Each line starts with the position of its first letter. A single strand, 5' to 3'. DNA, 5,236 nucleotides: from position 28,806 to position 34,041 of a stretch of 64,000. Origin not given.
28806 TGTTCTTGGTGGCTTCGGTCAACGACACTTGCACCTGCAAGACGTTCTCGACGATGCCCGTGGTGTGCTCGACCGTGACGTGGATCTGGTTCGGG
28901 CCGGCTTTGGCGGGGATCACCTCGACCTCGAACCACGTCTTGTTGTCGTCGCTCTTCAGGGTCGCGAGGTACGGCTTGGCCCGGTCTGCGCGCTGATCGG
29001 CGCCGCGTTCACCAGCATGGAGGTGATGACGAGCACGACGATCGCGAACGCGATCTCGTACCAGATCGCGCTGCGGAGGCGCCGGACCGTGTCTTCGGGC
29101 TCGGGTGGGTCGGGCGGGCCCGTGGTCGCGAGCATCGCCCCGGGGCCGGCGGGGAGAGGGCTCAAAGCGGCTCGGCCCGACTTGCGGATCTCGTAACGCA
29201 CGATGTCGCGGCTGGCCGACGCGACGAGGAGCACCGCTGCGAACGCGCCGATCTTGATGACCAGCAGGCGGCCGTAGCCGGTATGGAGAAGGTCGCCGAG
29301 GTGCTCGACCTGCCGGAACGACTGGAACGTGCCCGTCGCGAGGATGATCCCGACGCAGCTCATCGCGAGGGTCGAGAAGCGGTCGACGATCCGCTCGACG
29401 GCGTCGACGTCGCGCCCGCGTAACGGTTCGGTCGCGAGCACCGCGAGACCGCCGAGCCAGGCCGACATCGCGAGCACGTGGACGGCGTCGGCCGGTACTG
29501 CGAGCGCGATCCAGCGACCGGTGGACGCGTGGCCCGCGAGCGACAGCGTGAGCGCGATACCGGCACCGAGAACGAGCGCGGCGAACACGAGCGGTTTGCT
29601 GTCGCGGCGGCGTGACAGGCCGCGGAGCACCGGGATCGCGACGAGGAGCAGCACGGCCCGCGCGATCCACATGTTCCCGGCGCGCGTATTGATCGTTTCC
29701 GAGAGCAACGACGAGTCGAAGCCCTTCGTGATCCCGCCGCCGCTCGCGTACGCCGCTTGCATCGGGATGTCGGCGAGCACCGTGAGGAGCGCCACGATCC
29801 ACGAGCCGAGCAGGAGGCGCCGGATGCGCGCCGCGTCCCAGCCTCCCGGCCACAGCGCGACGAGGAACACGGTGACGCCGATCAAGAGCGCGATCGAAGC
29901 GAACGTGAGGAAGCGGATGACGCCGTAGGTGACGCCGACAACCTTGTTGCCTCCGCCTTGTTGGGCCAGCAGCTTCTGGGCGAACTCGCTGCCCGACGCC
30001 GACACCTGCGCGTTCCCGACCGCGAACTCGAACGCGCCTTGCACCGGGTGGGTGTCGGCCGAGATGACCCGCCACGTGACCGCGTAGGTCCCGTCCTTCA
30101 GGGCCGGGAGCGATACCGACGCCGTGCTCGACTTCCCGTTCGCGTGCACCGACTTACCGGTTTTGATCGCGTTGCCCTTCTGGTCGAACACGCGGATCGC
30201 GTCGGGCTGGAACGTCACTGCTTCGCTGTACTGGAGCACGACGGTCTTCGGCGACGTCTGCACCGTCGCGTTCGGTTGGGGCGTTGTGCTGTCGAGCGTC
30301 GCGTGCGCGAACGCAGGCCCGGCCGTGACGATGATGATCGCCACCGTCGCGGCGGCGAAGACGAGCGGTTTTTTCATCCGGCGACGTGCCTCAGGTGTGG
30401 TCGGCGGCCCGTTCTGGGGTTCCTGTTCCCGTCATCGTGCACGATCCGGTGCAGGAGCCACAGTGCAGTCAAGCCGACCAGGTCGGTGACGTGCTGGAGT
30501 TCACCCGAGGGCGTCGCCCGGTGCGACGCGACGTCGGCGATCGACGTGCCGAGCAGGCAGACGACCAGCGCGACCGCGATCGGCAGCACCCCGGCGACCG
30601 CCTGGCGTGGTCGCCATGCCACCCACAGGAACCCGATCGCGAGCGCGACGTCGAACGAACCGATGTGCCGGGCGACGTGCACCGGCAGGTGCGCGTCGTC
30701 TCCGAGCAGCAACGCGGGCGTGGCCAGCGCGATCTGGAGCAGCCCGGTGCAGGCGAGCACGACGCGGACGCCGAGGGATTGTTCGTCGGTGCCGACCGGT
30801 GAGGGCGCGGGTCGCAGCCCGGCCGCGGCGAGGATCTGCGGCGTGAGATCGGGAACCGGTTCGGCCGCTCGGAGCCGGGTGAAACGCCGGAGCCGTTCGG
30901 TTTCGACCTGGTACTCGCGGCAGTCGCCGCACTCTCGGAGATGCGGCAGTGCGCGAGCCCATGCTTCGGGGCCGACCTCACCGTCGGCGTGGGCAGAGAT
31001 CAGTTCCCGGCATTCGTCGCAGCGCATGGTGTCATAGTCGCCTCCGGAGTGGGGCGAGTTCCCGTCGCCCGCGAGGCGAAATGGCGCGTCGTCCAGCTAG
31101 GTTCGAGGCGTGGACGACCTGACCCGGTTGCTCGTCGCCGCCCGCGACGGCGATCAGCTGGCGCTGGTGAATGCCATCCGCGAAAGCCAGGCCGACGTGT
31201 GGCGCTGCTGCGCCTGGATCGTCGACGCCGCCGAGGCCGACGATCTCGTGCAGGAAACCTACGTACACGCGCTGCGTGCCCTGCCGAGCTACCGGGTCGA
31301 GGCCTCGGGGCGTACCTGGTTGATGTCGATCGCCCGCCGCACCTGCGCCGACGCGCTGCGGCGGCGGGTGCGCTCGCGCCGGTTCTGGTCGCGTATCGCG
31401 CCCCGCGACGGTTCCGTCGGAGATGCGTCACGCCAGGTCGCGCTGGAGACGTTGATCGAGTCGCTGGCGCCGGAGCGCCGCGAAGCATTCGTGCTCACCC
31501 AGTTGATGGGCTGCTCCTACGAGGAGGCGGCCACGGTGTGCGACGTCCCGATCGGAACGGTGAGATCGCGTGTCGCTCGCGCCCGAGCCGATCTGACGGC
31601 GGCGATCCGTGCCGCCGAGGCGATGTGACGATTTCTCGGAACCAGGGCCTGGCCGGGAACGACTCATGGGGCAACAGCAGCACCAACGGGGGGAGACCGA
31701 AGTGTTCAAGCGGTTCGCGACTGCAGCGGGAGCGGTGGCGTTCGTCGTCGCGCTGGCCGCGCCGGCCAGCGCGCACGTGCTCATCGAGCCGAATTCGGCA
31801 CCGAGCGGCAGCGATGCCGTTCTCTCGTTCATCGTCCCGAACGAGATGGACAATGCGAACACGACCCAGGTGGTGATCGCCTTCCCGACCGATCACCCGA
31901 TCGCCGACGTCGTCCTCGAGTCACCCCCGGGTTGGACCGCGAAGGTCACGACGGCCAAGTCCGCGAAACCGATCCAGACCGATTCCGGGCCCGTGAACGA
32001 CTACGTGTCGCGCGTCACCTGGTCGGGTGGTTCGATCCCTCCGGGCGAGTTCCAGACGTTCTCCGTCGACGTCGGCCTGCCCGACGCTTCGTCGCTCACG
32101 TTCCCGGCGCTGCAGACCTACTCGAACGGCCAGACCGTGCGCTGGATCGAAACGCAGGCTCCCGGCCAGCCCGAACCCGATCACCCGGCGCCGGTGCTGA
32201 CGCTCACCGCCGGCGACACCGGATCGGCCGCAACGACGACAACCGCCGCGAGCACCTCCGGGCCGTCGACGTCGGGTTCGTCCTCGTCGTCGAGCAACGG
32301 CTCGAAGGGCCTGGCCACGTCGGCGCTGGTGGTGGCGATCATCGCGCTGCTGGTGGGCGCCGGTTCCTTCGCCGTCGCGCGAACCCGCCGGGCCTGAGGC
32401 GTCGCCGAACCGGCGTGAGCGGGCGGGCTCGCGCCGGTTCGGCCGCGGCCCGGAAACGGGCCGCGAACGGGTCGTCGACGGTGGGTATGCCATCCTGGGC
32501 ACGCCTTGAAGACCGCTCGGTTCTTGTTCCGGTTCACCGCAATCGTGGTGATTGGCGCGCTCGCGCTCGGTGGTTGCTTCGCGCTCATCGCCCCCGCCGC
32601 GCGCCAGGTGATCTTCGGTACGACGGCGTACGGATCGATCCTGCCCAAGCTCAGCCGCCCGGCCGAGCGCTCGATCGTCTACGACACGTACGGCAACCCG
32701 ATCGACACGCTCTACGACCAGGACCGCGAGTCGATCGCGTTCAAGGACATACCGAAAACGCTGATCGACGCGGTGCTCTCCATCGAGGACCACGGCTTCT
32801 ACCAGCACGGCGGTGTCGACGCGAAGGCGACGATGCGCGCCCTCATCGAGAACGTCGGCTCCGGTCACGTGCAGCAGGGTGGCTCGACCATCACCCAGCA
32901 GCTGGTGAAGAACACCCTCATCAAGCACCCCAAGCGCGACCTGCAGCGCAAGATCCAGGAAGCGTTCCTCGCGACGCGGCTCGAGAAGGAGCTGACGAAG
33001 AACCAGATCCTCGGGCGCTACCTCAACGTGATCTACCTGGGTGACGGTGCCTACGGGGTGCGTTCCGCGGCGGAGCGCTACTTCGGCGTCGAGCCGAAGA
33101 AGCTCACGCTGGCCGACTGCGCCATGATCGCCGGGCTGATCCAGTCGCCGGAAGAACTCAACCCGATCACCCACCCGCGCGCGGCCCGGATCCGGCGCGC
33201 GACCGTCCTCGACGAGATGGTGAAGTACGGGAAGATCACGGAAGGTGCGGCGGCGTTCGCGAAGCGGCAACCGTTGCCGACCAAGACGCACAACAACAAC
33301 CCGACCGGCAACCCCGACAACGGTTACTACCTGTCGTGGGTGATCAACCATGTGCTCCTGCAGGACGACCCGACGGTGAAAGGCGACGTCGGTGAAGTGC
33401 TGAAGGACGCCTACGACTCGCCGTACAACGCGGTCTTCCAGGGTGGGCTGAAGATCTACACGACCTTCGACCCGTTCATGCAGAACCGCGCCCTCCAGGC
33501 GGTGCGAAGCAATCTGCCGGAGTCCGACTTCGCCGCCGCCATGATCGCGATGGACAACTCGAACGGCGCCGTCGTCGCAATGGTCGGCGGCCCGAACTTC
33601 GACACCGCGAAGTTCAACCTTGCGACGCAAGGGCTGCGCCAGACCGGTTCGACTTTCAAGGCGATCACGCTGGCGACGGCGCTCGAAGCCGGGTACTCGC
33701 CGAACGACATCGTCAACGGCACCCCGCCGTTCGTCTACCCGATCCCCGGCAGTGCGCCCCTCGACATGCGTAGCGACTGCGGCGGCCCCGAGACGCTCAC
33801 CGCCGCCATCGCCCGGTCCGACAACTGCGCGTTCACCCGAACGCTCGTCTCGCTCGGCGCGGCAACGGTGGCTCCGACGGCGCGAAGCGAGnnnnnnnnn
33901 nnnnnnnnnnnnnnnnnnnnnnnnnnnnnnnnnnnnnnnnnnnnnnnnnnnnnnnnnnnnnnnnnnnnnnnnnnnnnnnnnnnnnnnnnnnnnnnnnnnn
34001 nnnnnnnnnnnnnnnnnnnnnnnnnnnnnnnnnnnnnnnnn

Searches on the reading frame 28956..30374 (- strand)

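Call 57: search_protein_families(library=pfam, proteins=[window:28956-30374:-])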
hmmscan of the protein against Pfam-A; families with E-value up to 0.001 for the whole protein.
window:28956-30374:- (472 aa): 2 families
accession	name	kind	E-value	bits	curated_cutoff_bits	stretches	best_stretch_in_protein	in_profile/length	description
PF04234.18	CopC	-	4.6e-24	85.7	23.3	1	24-119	1-92/92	CopC domain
PF05425.18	CopD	-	1.2e-16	61.4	32.1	1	328-454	2-105/105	Copper resistance protein D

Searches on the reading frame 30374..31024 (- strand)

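Call 57: search_protein_families(library=pfam, proteins=[window:30374-31024:-])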
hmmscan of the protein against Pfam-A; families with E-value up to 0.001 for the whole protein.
window:30374-31024:- (216 aa): 1 family
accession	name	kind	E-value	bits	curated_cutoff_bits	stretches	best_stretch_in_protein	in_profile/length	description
PF13490.11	zf-HC2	-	9.3e-06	26.1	22.2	1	2-36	1-35/35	Putative zinc-finger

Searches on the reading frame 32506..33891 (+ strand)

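Call 57: search_protein_families(library=pfam, proteins=[window:32506-33891:+])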
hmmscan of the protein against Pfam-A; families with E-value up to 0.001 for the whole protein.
window:32506-33891:+ (462 aa): 2 families
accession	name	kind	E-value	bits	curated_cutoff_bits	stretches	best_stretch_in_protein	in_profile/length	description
PF00912.28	Transgly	-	9e-64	214.6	27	1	63-238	2-177/178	Transglycosylase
PF00905.27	Transpeptidase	-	9.9e-13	48.4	22.1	1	345-455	2-119/299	Penicillin binding protein transpeptidase domain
